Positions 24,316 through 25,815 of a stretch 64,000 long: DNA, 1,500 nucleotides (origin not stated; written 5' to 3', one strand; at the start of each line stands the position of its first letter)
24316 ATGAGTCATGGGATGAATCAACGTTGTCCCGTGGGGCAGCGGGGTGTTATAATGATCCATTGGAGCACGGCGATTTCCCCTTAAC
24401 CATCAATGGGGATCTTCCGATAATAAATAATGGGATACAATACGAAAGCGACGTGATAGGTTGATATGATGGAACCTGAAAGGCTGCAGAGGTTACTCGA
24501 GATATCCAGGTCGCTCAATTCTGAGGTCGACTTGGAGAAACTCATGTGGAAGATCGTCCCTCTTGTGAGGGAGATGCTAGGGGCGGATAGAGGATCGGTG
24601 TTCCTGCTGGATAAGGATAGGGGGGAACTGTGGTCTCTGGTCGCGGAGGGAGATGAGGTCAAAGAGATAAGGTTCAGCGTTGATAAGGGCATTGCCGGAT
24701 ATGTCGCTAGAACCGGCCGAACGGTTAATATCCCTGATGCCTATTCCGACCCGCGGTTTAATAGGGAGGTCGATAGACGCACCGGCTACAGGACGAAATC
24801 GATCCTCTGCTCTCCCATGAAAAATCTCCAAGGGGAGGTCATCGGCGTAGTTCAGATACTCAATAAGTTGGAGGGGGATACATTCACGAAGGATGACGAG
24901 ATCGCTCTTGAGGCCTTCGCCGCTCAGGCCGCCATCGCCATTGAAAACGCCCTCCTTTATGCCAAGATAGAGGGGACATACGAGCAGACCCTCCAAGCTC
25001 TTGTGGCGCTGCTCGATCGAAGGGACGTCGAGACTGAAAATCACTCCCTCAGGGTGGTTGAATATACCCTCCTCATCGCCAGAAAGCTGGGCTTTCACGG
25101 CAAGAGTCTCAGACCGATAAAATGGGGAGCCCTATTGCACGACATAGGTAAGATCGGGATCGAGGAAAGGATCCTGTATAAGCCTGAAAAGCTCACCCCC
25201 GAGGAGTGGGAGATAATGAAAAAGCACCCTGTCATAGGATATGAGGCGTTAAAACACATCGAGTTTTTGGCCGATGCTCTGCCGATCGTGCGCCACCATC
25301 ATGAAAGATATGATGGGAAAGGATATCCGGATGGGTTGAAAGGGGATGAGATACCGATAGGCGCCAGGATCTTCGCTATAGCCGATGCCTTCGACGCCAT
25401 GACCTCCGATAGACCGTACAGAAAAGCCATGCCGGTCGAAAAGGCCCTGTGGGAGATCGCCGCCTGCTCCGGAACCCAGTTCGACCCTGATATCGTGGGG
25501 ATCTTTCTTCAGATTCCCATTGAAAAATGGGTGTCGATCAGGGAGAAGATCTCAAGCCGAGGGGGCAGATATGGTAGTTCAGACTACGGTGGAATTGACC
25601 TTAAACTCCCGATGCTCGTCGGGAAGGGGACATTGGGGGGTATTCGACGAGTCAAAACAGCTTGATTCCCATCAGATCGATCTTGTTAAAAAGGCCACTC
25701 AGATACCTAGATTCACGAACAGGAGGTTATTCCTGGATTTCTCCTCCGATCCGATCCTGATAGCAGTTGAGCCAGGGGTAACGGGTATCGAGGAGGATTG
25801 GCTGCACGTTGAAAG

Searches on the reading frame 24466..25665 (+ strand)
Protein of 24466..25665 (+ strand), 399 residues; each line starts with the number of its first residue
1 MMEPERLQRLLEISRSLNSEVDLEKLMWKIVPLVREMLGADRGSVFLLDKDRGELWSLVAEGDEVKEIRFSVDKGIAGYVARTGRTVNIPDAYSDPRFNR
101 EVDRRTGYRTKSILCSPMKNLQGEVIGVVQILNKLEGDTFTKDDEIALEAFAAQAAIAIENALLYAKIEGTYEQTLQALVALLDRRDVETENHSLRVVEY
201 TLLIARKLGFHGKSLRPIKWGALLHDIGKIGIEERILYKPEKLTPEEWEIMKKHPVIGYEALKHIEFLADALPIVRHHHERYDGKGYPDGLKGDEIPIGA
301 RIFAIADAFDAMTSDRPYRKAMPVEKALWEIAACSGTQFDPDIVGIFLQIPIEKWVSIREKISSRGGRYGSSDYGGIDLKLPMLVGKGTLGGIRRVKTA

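Call 57: search_protein_families(library=pfam, proteins=[window:24466-25665:+], max_evalue=0.0001)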
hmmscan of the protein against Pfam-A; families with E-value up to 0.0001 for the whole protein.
window:24466-25665:+ (399 aa): 5 families
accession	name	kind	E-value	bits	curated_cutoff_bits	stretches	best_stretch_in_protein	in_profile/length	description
PF13487.12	HD_5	-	1.1e-38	133.1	27.2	1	179-343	3-170/170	HD domain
PF01966.28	HD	-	1.1e-25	90.5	22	1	192-312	3-116/116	HD domain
PF01590.32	GAF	-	4.1e-23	82.8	22.4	1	22-159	1-133/133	GAF domain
PF13185.12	GAF_2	-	1.2e-15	58.4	28.6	1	21-160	2-136/136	GAF domain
PF13492.12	GAF_3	-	1.7e-14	54.8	27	1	22-161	1-129/129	GAF domain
